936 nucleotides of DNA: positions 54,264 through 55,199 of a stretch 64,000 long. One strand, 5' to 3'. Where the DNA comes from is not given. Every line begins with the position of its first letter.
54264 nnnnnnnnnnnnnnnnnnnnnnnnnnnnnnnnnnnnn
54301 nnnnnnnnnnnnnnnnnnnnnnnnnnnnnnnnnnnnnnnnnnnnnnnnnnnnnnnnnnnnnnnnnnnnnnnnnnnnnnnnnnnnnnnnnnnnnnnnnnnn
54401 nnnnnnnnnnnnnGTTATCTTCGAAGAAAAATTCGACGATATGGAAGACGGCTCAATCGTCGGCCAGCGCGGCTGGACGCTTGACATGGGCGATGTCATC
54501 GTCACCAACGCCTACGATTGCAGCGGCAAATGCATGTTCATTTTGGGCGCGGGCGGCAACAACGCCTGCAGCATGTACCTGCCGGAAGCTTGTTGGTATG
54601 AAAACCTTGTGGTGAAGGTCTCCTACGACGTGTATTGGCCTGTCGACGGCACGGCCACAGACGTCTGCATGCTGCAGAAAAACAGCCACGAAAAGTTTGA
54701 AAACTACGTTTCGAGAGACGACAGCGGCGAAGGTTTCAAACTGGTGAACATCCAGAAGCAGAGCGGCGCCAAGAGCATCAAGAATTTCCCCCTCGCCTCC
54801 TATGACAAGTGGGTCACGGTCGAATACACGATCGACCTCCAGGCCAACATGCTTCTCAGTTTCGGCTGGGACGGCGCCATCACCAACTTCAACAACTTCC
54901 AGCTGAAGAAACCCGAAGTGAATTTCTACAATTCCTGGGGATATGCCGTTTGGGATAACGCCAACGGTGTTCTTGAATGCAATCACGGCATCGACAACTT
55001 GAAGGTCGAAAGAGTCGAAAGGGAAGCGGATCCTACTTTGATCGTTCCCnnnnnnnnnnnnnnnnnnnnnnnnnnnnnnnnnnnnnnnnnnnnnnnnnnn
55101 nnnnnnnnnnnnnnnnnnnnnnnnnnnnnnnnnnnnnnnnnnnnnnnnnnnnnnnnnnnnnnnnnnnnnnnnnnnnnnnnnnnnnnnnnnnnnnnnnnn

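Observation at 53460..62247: Cluster of paralogous ~850-aa PEP-CTERM proteins, each built from three copies of one module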

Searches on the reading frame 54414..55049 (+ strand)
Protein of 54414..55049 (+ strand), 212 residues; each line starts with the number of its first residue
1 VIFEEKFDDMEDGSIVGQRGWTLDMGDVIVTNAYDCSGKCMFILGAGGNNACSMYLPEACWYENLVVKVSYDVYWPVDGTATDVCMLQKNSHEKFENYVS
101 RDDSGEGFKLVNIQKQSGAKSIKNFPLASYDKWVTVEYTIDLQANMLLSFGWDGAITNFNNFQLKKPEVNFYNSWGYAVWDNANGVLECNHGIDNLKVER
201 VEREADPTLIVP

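Call 22: predict_structure(alignment_id=A1)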
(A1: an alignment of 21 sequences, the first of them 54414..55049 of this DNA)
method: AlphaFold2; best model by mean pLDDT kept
length: 212 residues; sequences in the alignment: 21
mean_pLDDT: 89.0   pTM: 0.87
mean pLDDT of the five models: 89.0, 88.7, 88.0, 87.8, 87.6
residues with pLDDT >= 90: 140; 70-90: 54; 50-70: 18; < 50: 0
segments of 3 or more residues with pLDDT < 50: none
pLDDT, mean of each block of 10 residues (from residue 1): 94 97 95 93 92 83 85 95 88 82 94 76 90 97 93 93 87 91 73 96 79 69
secondary structure, 60 per line:
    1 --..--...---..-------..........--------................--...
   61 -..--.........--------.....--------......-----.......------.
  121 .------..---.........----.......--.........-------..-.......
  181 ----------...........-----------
elements in order: E22-31 E40-55 E66-74 E83-87 E96-101 E107-113 E133-141 E146-152 E155-163 E174-180 E191-201

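Call 25: search_protein_representatives(alignment_id=A1)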
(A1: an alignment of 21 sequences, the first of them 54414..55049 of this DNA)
Query: 21 sequences, 216 profile positions. Proteins with E-value up to 0.001 (for the whole library): 227; up to 1e-10: 47; up to 1e-30: 23. The best 150 are listed.
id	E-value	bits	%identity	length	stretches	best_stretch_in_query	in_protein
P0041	2.1e-195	661.8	-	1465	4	2-215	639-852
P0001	2.7e-138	475.1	-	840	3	1-215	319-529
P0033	1.1e-132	456.8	-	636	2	1-215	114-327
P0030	3.7e-100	350.4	-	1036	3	1-215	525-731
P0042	7.4e-86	303.7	-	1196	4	2-209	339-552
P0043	9.4e-78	277.2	-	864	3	1-215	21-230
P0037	2.0e-73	263.0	-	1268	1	1-208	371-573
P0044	1.8e-70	253.4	-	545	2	2-214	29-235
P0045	2.7e-63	229.9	-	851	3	1-208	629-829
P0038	5.5e-63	228.9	-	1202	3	1-215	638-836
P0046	1.6e-61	224.1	-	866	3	1-216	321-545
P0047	1.9e-60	220.7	-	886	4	1-209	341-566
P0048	4.0e-56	206.5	-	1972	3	1-205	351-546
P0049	4.0e-53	196.7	-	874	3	1-212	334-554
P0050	1.6e-52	194.7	-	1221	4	2-211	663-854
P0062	5.2e-23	98.3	-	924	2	2-213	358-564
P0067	6.8e-18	81.5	-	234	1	1-208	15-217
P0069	3.1e-15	72.9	-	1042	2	7-206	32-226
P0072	2.5e-14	69.9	-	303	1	1-215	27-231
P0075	3.7e-13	66.0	-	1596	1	1-209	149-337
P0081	8.3e-11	58.4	-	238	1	1-204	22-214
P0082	9.7e-11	58.1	-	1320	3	4-205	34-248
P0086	2.3e-10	56.9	-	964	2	3-92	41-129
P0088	6.0e-10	55.6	-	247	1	1-208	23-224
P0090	8.0e-10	55.1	-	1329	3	4-209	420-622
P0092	1.9e-09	54.0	-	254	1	2-214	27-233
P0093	2.4e-09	53.6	-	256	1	4-209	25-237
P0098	1.8e-08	50.7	-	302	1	1-208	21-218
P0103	1.2e-07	48.0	-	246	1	3-203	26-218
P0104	1.9e-07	47.4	-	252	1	5-212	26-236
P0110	6.9e-07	45.5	-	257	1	3-208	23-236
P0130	4.5e-06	42.9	-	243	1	3-206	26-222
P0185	7.9e-05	38.8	-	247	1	1-209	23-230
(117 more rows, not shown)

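Call 26: search_protein_families(library=ncbifam, proteins=[P0067, P0072, P0081, P0088, P0092, P0093, P0098, P0103, P0104, P0110], max_evalue=0.01)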
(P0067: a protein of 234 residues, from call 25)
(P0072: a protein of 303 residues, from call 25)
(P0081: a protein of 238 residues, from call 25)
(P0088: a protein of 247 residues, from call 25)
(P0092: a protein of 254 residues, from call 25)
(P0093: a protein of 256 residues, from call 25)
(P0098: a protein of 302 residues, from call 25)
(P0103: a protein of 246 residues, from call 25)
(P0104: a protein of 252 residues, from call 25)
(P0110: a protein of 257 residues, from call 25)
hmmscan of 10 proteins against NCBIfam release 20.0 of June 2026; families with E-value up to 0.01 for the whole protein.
P0067 (234 aa): 1 family
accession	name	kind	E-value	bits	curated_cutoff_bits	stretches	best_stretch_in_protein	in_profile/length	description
NF038120.1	PEP_CTERM_QFxxD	subfamily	0.001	19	80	1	200-234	179-212/215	NF038120 family PEP-CTERM protein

P0072 (303 aa): 0 families

P0081 (238 aa): 0 families

P0088 (247 aa): 7 families
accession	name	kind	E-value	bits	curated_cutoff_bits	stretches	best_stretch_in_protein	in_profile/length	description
NF038120.1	PEP_CTERM_QFxxD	subfamily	2.4e-05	24.3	80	1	216-247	185-214/215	NF038120 family PEP-CTERM protein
TIGR02595.1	PEP_CTERM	domain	6.3e-05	23.5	16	1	226-247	1-22/24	PEP-CTERM sorting domain-containing protein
NF041927.1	Xrt_dep_XDP1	equivalog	0.00014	21.9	125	0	224-247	217-240/242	exosortase-dependent surface protein XDP1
NF033554.9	floc_PepA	equivalog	0.00018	21.4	80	1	224-246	235-259/261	flocculation-associated PEP-CTERM protein PepA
NF041538.1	PEP_EDSA_1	subfamily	0.00058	19.6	100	0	224-247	283-307/307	EDSAP-1 family PEP-CTERM protein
NF038125.1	PEP_CTERM_THxN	subfamily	0.0014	18.3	85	0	221-246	217-243/246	THxN family PEP-CTERM protein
NF038129.1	PEP_NF038129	equivalog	0.0016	18.3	65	1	199-247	140-194/194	NF038129 family PEP-CTERM protein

P0092 (254 aa): 9 families
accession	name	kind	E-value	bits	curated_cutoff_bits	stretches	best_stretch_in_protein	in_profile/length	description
NF038120.1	PEP_CTERM_QFxxD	subfamily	1.3e-06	28.4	80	1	42-252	18-215/215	NF038120 family PEP-CTERM protein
NF038125.1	PEP_CTERM_THxN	subfamily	5.4e-06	26.2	85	1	158-253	161-246/246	THxN family PEP-CTERM protein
TIGR02595.1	PEP_CTERM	domain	1.1e-05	25.9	16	1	229-253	1-24/24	PEP-CTERM sorting domain-containing protein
NF038129.1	PEP_NF038129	equivalog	2.1e-05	24.5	65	1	215-251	156-194/194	NF038129 family PEP-CTERM protein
NF038118.1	PEP_CTERM_CCXG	equivalog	0.00011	21.9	90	1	217-253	164-199/199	CCXG family PEP-CTERM protein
NF041538.1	PEP_EDSA_1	subfamily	0.00033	20.4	100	1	222-251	278-307/307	EDSAP-1 family PEP-CTERM protein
NF038124.1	PEP_CTERM_TLD_A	exception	0.00056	19.6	100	1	217-252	196-235/235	PEP_CTERM-anchored TLD domain-containing protein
NF038119.1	PEP_CTERM_MHFG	equivalog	0.00072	19.9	100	1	223-253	230-260/260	MHFG family PEP-CTERM protein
NF041927.1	Xrt_dep_XDP1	equivalog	0.008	16.2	125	0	226-253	216-242/242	exosortase-dependent surface protein XDP1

P0093 (256 aa): 7 families
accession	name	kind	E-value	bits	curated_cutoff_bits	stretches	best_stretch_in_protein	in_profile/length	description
NF038120.1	PEP_CTERM_QFxxD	subfamily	1.2e-07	31.9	80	1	176-255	123-215/215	NF038120 family PEP-CTERM protein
NF038129.1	PEP_NF038129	equivalog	8.3e-06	25.8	65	1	167-254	99-194/194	NF038129 family PEP-CTERM protein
TIGR02595.1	PEP_CTERM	domain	1.6e-05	25.4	16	1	233-255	1-23/24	PEP-CTERM sorting domain-containing protein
NF038126.1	PEP_CTERM_FxDxF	subfamily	0.00013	22.3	50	1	171-254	76-165/165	FxDxF family PEP-CTERM protein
TIGR03901.2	MYXO-CTERM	domain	0.0037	17.6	20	0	235-253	13-32/34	MYXO-CTERM sorting domain-containing protein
NF038125.1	PEP_CTERM_THxN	subfamily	0.0039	16.8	85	1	227-254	214-244/246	THxN family PEP-CTERM protein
NF038118.1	PEP_CTERM_CCXG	equivalog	0.0074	16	90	0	227-254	170-197/199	CCXG family PEP-CTERM protein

P0098 (302 aa): 2 families
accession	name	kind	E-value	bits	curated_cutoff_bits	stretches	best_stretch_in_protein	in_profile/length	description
TIGR04183.1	Por_Secre_tail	domain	1.7e-10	40.7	23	1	235-302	1-72/72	T9SS type A sorting domain-containing protein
NF038113.1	T9SSA_dep_M36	equivalog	9.3e-05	20.8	885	1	217-301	778-868/869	T9SS-dependent M36 family metallopeptidase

P0103 (246 aa): 3 families
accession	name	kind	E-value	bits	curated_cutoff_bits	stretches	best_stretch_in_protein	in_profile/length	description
NF038129.1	PEP_NF038129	equivalog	3.2e-05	23.9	65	1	181-244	138-194/194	NF038129 family PEP-CTERM protein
NF038120.1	PEP_CTERM_QFxxD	subfamily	0.0003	20.7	80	1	212-244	185-214/215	NF038120 family PEP-CTERM protein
NF033554.9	floc_PepA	equivalog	0.0076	16.1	80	1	158-245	182-261/261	flocculation-associated PEP-CTERM protein PepA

P0104 (252 aa): 2 families
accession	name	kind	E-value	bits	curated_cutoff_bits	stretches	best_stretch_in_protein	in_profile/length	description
NF038120.1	PEP_CTERM_QFxxD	subfamily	3.3e-05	23.9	80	1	212-250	176-214/215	NF038120 family PEP-CTERM protein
NF048003.1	GTA_spike_fiber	domain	0.0085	16.6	36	0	37-188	17-151/182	phage head spike fiber domain-containing protein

P0110 (257 aa): 10 families
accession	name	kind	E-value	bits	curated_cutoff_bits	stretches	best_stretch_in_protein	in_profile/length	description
NF038120.1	PEP_CTERM_QFxxD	subfamily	3e-07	30.5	80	1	220-254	180-214/215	NF038120 family PEP-CTERM protein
NF038124.1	PEP_CTERM_TLD_A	exception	8.1e-07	28.8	100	1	221-254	199-234/235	PEP_CTERM-anchored TLD domain-containing protein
TIGR02595.1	PEP_CTERM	domain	6.6e-06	26.6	16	1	233-256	1-24/24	PEP-CTERM sorting domain-containing protein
NF038129.1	PEP_NF038129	equivalog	2.4e-05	24.3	65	1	140-254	71-194/194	NF038129 family PEP-CTERM protein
NF038118.1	PEP_CTERM_CCXG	equivalog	0.00024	20.9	90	1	215-256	154-199/199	CCXG family PEP-CTERM protein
NF038125.1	PEP_CTERM_THxN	subfamily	0.00034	20.3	85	1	228-255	215-245/246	THxN family PEP-CTERM protein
NF033947.0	PEP-cistern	hypoth_equivalog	0.00045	20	60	1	179-254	114-194/195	cistern family PEP-CTERM protein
NF033554.9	floc_PepA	equivalog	0.00064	19.6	80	1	118-256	132-260/261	flocculation-associated PEP-CTERM protein PepA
NF038126.1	PEP_CTERM_FxDxF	subfamily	0.0013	19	50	1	209-254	120-165/165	FxDxF family PEP-CTERM protein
NF041927.1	Xrt_dep_XDP1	equivalog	0.0089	16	125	1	229-256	215-242/242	exosortase-dependent surface protein XDP1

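Call 35: search_solved_structures(query=A1, max_evalue=10)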
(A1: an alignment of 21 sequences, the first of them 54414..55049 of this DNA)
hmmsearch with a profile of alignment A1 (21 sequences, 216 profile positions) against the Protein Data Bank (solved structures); distinct sequences matched with E-value up to 10: 1.
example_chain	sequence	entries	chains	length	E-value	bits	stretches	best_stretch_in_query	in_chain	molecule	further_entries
8vti_D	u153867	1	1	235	2.3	11.1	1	97-154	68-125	sAB Heavy Chain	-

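Call 36: search_protein_families(library=pfam, proteins=[P0048, P0062, P0069, P0075, P0082, P0090, P0086], max_evalue=0.001)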
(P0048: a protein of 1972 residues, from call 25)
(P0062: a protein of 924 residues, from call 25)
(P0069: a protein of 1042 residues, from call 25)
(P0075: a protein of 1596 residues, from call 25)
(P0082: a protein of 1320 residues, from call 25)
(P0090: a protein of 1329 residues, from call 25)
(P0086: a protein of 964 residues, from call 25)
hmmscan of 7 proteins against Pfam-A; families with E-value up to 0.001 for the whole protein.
P0048 (1972 aa): 6 families
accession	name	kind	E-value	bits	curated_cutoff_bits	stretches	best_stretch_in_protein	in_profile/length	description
PF00041.27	fn3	-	3.4e-08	34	25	0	1556-1636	2-78/84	Fibronectin type III domain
PF25210.1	Kelch_FKB95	-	6.8e-07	29.6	70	1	1413-1493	36-117/268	FKB95, Kelch-repeats domain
PF01344.31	Kelch_1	-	2.2e-06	27.5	20.1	0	1461-1491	4-34/46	Kelch motif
PF19190.6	BACON_2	-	3.1e-06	27.5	25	1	266-320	15-69/94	Viral BACON domain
PF24681.1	Kelch_KLHDC2_KLHL20_DRC7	-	0.00016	21.5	50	0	1367-1493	5-138/221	KLHDC2/KLHL20/DRC7 Kelch-repeats domain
PF13964.12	Kelch_6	-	0.00031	21.1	25.3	0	1462-1492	5-36/50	Kelch motif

P0062 (924 aa): 0 families

P0069 (1042 aa): 0 families

P0075 (1596 aa): 1 family
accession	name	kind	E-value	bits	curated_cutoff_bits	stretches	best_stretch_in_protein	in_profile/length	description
PF18998.6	Flg_new_2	-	5.5e-92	302.2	23.6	8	833-902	2-72/73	Divergent InlB B-repeat domain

P0082 (1320 aa): 1 family
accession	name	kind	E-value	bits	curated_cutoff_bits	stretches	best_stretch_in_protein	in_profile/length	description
PF20578.4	aBig_2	-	2.5e-69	229.6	27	6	685-752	18-87/89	Atrophied bacterial Ig domain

P0090 (1329 aa): 5 families
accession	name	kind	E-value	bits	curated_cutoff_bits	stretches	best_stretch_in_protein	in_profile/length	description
PF20578.4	aBig_2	-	6.8e-47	157.6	27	4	237-321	2-88/89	Atrophied bacterial Ig domain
PF13472.12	Lipase_GDSL_2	-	1.3e-10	42.5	32.9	1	1116-1305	3-177/178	GDSL-like Lipase/Acylhydrolase family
PF13385.13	Laminin_G_3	-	3.7e-09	37.3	27.6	1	494-613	24-138/151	Concanavalin A-like lectin/glucanases superfamily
PF00657.28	Lipase_GDSL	-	1.9e-08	35.1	23.6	1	1112-1310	1-207/208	GDSL-like Lipase/Acylhydrolase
PF06439.18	3keto-disac_hyd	-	6.6e-05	23.5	26.8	0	53-175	33-140/187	3-keto-disaccharide hydrolase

P0086 (964 aa): 0 families

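Call 59: search_protein_families(library=pfam, alignment_id=A1, max_evalue=10)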
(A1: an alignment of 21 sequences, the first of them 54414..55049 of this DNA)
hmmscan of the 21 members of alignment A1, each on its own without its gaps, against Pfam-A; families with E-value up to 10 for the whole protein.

A. member 1, window:54414-55049:+ (212 aa): 1 family
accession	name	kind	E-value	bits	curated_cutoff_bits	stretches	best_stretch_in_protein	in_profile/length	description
PF18252.6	Cu_bind_CorA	-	0.049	13.7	27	1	20-71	128-179/184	Copper(I)-binding protein CorA-like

B. families by the number of members that match (of 21 scanned): 10 families
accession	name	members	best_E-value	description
PF11745.13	DUF3304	7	0.0011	Protein of unknown function (DUF3304)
PF13385.13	Laminin_G_3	2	0.044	Concanavalin A-like lectin/glucanases superfamily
PF20562.5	DUF6772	1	0.0031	Domain of unknown function (DUF6772)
PF25507.1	OB_POT1A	1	0.027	POT1A-like, OB fold domain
PF18252.6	Cu_bind_CorA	1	0.049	Copper(I)-binding protein CorA-like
PF19039.6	ASK_PH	1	0.049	ASK kinase PH domain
PF03985.18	Paf1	1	0.083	Paf1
PF03893.22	Lipase3_N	1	0.11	Lipase 3 N-terminal region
PF20499.3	DUF6729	1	0.19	Domain of unknown function (DUF6729)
PF14409.11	Herpeto_peptide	1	0.33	Ribosomally synthesized peptide in Herpetosiphon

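Call 62: search_protein_families(library=pfam, alignment_id=A3, max_evalue=0.01)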
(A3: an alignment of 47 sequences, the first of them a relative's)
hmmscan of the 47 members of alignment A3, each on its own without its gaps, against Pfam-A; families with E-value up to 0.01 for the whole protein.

A. member 1, P0067 (234 aa): 1 family
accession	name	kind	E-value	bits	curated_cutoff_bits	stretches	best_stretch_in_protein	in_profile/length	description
PF07589.16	PEP-CTERM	-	0.0056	17.2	20.7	0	214-234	2-24/24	PEP-CTERM motif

B. families by the number of members that match (of 47 scanned): 9 families
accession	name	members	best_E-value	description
PF07589.16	PEP-CTERM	22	1.6e-08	PEP-CTERM motif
PF13385.13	Laminin_G_3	5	5.1e-07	Concanavalin A-like lectin/glucanases superfamily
PF19190.6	BACON_2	3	3.6e-11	Viral BACON domain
PF20562.5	DUF6772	2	7.8e-07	Domain of unknown function (DUF6772)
PF13004.13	BACON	2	0.004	Putative binding domain, N-terminal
PF18962.6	Por_Secre_tail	1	7.2e-10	Secretion system C-terminal sorting domain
PF22585.3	Sialidase-like_CBM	1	7.6e-05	Sialidase-like, CBM domain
PF00404.24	Dockerin_1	1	0.00068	Dockerin type I domain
PF02018.23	CBM_4_9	1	0.00076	Carbohydrate binding domain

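Call 64: list_cluster_members(proteins=[P0067, P0088, P0092, P0093, P0110, P0081, P0104, P0185, P0130, P0045])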
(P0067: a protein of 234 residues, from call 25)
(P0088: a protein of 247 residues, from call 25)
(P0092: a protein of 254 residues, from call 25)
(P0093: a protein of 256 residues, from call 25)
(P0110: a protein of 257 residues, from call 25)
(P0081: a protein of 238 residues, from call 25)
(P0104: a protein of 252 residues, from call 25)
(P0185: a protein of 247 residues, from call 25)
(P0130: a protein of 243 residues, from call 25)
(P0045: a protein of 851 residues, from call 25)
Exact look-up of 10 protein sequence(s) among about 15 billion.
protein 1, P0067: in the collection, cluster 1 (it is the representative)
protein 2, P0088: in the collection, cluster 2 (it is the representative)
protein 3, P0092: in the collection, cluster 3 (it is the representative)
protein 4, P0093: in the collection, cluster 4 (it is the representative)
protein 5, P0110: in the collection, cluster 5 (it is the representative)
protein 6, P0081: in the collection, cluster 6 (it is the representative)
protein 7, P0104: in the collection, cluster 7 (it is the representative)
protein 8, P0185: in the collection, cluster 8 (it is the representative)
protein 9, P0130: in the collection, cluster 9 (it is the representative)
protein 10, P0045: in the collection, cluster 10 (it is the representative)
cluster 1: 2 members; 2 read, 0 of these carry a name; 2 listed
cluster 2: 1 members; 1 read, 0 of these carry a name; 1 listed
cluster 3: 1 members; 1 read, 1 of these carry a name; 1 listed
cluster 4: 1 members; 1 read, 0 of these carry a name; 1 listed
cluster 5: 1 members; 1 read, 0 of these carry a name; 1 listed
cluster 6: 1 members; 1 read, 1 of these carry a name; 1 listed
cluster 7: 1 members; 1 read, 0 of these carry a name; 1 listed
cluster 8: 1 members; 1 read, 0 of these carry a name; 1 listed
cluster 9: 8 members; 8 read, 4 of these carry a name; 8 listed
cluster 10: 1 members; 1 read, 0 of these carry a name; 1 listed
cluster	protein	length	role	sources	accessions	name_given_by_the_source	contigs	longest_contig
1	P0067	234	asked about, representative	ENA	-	-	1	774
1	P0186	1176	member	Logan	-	-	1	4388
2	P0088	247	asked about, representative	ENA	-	-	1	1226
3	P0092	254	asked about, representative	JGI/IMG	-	hypothetical protein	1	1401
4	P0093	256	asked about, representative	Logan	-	-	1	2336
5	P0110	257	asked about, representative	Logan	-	-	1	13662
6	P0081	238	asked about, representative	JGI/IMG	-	hypothetical protein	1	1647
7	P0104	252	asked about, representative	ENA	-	-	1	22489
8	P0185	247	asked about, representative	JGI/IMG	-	-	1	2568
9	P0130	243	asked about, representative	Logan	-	-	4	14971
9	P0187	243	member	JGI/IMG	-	hypothetical protein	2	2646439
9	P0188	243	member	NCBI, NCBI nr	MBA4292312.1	hypothetical protein C0431_05025 [bacterium] | hypothetical protein [bacterium]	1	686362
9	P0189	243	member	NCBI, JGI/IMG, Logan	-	hypothetical protein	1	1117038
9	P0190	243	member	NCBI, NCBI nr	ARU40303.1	hypothetical protein CCB80_03765 [Armatimonadetes bacterium Uphvl-Ar1]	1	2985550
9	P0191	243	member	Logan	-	-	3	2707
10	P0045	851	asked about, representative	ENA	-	-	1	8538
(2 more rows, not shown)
